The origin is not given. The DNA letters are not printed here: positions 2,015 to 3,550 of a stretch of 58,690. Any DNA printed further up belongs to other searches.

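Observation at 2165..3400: Deaminase-type amidohydrolase embedded in the archaeal riboflavin operon: candidate for the unassigned pyrimidine deaminase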

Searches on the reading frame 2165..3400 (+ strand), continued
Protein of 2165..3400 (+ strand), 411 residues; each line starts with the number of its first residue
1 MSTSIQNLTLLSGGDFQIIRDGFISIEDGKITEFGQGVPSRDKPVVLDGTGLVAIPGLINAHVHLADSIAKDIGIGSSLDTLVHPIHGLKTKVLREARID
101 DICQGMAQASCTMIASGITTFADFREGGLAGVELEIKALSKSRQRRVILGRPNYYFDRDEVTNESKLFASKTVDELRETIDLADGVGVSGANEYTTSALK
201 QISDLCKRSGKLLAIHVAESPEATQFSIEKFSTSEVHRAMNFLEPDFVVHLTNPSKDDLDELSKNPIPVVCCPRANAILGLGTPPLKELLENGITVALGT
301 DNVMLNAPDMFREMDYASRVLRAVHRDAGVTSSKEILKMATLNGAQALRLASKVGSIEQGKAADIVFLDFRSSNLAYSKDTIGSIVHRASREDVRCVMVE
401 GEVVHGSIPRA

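Call 32: search_solved_structures(query=A1, max_evalue=0.00001, show_alignments=5)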
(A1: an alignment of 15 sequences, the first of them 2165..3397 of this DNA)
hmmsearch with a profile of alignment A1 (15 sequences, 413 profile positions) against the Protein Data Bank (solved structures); distinct sequences matched with E-value up to 0.00001: 70 (the best 60 are shown).
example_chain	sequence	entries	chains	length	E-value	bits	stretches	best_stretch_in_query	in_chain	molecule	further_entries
4v1x_A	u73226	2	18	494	4.9e-44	153.9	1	201-409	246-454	ATRAZINE CHLOROHYDROLASE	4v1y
3lnp_A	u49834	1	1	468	4.2e-41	144.2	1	23-406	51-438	Amidohydrolase family Protein OLEI01672_1_465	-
4dyk_A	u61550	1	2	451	7.2e-41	143.4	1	21-404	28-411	AMIDOHYDROLASE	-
4gbd_A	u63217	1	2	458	7.6e-41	143.3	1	21-404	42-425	Putative uncharacterized protein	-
4f0r_A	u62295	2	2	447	2.3e-36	128.6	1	12-405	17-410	5-methylthioadenosine/S-adenosylhomocysteine deaminase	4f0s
4dzh_A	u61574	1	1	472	1.1e-32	116.5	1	198-404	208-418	AMIDOHYDROLASE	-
7ww2_A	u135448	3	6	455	6.9e-30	107.2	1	5-407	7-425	8-oxoguanine deaminase | Hydroxydechloroatrazine ethylaminohydrolase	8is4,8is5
3hpa_A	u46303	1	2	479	3.4e-26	95.1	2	200-407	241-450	AMIDOHYDROLASE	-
1j6p_A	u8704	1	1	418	3.7e-24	88.4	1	23-406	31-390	METAL-DEPENDENT HYDROLASE OF CYTOSINEDEMANIASE/CHLOROHYDROLASE FAMILY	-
1p1m_A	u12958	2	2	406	3.8e-24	88.3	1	23-406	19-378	Hypothetical protein TM0936 | Uncharacterized protein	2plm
2i9u_A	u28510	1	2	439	1.1e-23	86.8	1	213-372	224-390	Cytosine/guanine deaminase related protein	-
6oh9_A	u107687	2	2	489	7.1e-22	80.9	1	53-375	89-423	Yeast Guanine Deaminase | Probable guanine deaminase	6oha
6ohb_A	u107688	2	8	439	9.3e-21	77.2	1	15-389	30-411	Guanine deaminase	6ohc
3e0l_A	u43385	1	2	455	5.2e-20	74.7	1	55-375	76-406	Guanine deaminase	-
2uz9_A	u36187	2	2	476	4.1e-19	71.8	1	197-375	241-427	GUANINE DEAMINASE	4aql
3ls9_A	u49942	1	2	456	1.2e-17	66.9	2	250-408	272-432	Triazine hydrolase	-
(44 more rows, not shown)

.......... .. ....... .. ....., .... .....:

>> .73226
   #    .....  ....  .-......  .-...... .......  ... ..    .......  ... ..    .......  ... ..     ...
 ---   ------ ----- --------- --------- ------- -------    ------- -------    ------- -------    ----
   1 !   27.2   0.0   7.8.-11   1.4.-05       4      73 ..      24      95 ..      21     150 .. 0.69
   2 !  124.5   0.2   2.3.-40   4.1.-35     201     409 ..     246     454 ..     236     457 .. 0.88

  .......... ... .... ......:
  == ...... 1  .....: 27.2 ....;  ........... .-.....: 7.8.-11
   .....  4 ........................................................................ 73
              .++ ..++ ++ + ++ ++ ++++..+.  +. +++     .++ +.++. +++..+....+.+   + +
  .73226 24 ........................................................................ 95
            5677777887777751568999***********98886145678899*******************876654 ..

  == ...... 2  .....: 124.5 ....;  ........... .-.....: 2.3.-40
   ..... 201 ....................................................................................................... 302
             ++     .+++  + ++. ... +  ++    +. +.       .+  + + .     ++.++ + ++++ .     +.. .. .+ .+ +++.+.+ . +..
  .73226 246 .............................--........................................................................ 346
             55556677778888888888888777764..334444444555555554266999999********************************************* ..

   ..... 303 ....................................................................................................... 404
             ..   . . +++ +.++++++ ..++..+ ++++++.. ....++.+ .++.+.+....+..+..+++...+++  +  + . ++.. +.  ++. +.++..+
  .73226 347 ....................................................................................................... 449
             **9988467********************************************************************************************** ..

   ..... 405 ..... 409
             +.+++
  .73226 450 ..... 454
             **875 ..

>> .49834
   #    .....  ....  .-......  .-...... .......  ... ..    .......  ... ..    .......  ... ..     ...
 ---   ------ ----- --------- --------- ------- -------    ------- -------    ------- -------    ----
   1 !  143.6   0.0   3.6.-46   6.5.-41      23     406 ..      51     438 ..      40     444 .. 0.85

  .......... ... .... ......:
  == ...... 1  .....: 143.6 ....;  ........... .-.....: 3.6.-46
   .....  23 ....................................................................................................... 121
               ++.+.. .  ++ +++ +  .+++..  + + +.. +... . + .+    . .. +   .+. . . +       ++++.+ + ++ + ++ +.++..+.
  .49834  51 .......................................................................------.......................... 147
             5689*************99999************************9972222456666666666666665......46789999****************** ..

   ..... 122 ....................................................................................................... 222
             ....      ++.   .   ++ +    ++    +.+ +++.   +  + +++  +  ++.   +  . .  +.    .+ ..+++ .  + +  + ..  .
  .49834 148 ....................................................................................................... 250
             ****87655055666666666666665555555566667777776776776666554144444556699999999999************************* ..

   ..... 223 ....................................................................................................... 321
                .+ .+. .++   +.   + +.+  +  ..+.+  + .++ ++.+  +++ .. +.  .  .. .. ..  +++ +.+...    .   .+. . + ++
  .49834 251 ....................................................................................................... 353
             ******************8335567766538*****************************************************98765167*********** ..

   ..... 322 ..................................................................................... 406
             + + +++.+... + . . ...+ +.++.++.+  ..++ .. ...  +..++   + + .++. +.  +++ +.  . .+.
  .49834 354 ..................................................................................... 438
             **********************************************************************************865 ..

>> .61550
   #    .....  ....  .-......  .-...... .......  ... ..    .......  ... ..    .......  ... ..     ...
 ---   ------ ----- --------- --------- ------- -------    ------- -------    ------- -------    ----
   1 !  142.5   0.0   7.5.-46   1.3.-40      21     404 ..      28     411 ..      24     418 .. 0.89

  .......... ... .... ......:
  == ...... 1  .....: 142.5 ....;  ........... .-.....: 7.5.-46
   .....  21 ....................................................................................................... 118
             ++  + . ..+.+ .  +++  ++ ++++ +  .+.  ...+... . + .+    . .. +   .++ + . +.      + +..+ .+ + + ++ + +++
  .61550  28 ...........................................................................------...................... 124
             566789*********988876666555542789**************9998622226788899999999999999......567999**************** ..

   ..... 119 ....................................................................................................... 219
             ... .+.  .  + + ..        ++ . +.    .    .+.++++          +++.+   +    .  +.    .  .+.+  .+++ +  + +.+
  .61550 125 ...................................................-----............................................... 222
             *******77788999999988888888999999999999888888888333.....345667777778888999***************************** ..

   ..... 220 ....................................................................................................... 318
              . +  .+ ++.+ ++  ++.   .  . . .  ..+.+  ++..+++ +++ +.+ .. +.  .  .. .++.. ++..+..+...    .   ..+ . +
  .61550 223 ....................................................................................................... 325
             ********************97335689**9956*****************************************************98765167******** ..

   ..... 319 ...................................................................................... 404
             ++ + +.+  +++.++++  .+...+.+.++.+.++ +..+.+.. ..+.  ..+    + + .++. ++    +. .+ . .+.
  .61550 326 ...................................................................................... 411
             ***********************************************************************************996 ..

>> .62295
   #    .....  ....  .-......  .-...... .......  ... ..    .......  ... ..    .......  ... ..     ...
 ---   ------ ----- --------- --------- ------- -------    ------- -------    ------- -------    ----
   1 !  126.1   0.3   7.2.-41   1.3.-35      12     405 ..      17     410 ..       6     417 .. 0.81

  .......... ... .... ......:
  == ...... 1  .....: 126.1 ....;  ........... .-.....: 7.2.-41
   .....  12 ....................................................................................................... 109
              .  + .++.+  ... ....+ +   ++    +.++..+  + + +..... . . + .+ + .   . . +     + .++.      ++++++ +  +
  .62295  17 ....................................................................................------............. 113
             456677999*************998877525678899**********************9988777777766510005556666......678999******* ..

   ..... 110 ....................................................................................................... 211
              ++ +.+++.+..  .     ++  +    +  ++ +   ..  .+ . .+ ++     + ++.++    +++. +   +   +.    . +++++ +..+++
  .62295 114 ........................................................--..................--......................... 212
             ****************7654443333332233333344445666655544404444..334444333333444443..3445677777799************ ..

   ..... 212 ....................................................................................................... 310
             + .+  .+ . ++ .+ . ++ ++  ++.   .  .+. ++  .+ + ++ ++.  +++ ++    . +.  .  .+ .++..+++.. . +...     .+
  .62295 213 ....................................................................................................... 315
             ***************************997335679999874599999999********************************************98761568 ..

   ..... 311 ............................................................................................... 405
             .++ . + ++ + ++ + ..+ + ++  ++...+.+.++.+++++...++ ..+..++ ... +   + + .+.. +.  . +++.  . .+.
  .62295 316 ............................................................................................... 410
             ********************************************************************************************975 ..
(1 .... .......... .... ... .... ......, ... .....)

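Call 43: predict_structure(alignment_id=A1)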
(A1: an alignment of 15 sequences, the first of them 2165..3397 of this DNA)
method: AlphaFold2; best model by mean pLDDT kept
length: 411 residues; sequences in the alignment: 15
mean_pLDDT: 91.1   pTM: 0.92
mean pLDDT of the five models: 91.1, 90.2, 90.2, 88.1, 85.9
residues with pLDDT >= 90: 299; 70-90: 88; 50-70: 24; < 50: 0
segments of 3 or more residues with pLDDT < 50: none
pLDDT, mean of each block of 10 residues (from residue 1): 93 95 96 92 88 98 80 67 64 80 89 96 92 94 94 87 92 96 95 95 96 95 92 95 96 94 93 87 91 95 74 95 86 96 98 97 97 89 96 97 94 81
secondary structure, 60 per line:
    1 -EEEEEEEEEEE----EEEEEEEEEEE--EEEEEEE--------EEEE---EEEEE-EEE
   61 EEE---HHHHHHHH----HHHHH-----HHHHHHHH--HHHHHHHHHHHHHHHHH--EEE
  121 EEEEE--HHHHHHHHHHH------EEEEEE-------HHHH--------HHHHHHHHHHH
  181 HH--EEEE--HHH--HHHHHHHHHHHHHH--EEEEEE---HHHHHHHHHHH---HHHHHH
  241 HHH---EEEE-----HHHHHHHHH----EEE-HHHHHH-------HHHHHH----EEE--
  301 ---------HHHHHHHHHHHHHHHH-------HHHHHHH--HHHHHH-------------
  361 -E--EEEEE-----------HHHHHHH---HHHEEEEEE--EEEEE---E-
elements in order: E2-12 E17-27 E30-36 E45-48 E52-56 E58-63 H67-74 H79-83 H89-96 H99-115 E118-125 H128-138 E145-150 H158-161 H170-182 E185-188 H196-209 E212-217 H221-231 H235-243 E247-250 H256-264 E269-271 H273-278 H286-291 E296-298 H310-325 H333-339 H342-347 E365-369 H381-387 E394-399 E402-406

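Call 45: find_encoding_contigs(protein=P0003, flank=8000, max_places=2)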
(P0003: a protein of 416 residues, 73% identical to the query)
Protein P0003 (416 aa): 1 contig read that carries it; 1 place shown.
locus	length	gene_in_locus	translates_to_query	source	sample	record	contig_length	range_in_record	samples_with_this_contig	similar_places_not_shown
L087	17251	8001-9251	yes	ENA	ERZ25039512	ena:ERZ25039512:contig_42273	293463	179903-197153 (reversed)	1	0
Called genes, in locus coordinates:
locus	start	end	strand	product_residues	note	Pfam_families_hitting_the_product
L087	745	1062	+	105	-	-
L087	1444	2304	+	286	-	-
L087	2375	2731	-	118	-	PF12802:MarR_2 (faint), PF13545:HTH_Crp_2 (faint), PF01022:HTH_5 (weak), PF13412:HTH_24 (weak)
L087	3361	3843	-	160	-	-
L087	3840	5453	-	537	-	PF18998:Flg_new_2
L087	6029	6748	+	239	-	PF00926:DHBP_synthase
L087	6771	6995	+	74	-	PF00885:DMRL_synthase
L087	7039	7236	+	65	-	PF00885:DMRL_synthase (weak)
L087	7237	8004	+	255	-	PF05165:GCH_III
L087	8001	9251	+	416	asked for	PF01979:Amidohydro_1, PF07969:Amidohydro_3, PF00962:A_deaminase (weak)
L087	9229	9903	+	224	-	PF01872:RibD_C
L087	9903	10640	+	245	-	PF02633:Creatininase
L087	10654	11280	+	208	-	PF00677:Lum_binding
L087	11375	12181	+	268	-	PF01978:TrmB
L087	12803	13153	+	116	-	PF00483:NTP_transferase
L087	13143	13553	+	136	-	PF00483:NTP_transferase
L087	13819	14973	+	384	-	PF02878:PGM_PMM_I, PF02879:PGM_PMM_II, PF02880:PGM_PMM_III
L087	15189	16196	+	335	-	PF00953:Glycos_transf_4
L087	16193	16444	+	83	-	-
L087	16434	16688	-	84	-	PF04007:DUF354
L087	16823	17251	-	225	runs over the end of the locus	PF04007:DUF354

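Call 49: fold_search(model_id=the predicted structure, library=pdb)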
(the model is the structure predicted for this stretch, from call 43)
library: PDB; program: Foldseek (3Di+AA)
matches with E <= 10: 1792; with E <= 0.001: 495
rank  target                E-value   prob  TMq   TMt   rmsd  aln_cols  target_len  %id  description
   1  4v1x_E                2.8e-35  1.00  0.81  0.71   6.0       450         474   23  The structure of the hexameric atrazine chlorohydrolase, AtzA (released 2015-03-11)
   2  4v1x_A                3.0e-34  1.00  0.82  0.72   5.6       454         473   23  The structure of the hexameric atrazine chlorohydrolase, AtzA (released 2015-03-11)
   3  4v1x_B                1.9e-33  1.00  0.80  0.70   6.1       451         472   23  The structure of the hexameric atrazine chlorohydrolase, AtzA (released 2015-03-11)
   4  3lnp                  4.2e-31  1.00  0.84  0.79   4.5       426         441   25  Crystal Structure of Amidohydrolase family Protein OLEI01672_1_465 from Oleispira antarctica (released 2010-02-16)
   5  4gbd_A                8.1e-31  1.00  0.85  0.80   3.6       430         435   24  Crystal Structure Of Adenosine Deaminase From Pseudomonas Aeruginosa Pao1 with bound Zn and methylthio-coformycin (released 2013-06-12)
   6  4dyk_A                1.3e-30  1.00  0.84  0.80   3.4       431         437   24  Crystal structure of an adenosine deaminase from pseudomonas aeruginosa pao1 (target nysgrc-200449) with bound zn (released 2012-03-14)
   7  4f0s                  4.0e-30  1.00  0.83  0.78   4.5       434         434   23  Crystal structure of an adenosine deaminase homolog from Chromobacterium violaceum (target NYSGRC-019589) with bound ino (released 2012-06-06)
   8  4f0r                  5.7e-30  1.00  0.81  0.77   5.0       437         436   22  Crystal structure of an adenosine deaminase homolog from Chromobacterium violaceum (target NYSGRC-019589) bound Zn and 5 (released 2012-06-06)
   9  5hmf_B                3.3e-29  1.00  0.86  0.78   3.4       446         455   20  Crystal structure of triazine hydrolase variant (P214T/Y215H/E241Q) (released 2016-11-02)
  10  4gbd_B                4.0e-29  1.00  0.83  0.79   3.3       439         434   23  Crystal Structure Of Adenosine Deaminase From Pseudomonas Aeruginosa Pao1 with bound Zn and methylthio-coformycin (released 2013-06-12)
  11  5hmf_A                4.0e-29  1.00  0.84  0.76   4.0       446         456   20  Crystal structure of triazine hydrolase variant (P214T/Y215H/E241Q) (released 2016-11-02)
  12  8is4_B                6.5e-29  1.00  0.84  0.78   3.8       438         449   20  Structure of an Isocytosine specific deaminase Vcz in complexed with 5-FU (released 2023-08-30)
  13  4lh8_A                1.3e-28  1.00  0.84  0.76   4.1       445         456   19  Triazine hydrolase from Arthobacter aurescens modified for maximum expression in E.coli (released 2014-05-21)
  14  5hme_B                1.3e-28  1.00  0.84  0.76   4.0       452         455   19  Crystal structure of Triazine Hydrolase variant (P214T/Y215H) (released 2016-11-02)
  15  3ls9_A                2.1e-28  1.00  0.86  0.78   3.6       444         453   19  Crystal structure of atrazine chlorohydrolase TrzN from Arthrobacter aurescens TC1 complexed with zinc (released 2010-07-21)
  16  7ww2_B                2.2e-28  1.00  0.85  0.78   3.8       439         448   20  Structure of an Isocytosine specific deaminase Vcz (released 2023-02-22)
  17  7ww2_A                3.0e-28  1.00  0.85  0.78   3.8       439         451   20  Structure of an Isocytosine specific deaminase Vcz (released 2023-02-22)
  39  6ohb_A                2.7e-24  1.00  0.82  0.77   3.7       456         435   18  E. coli Guanine Deaminase (released 2019-07-24)
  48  6ohb_D                2.0e-23  1.00  0.76  0.73   5.3       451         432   19  E. coli Guanine Deaminase (released 2019-07-24)
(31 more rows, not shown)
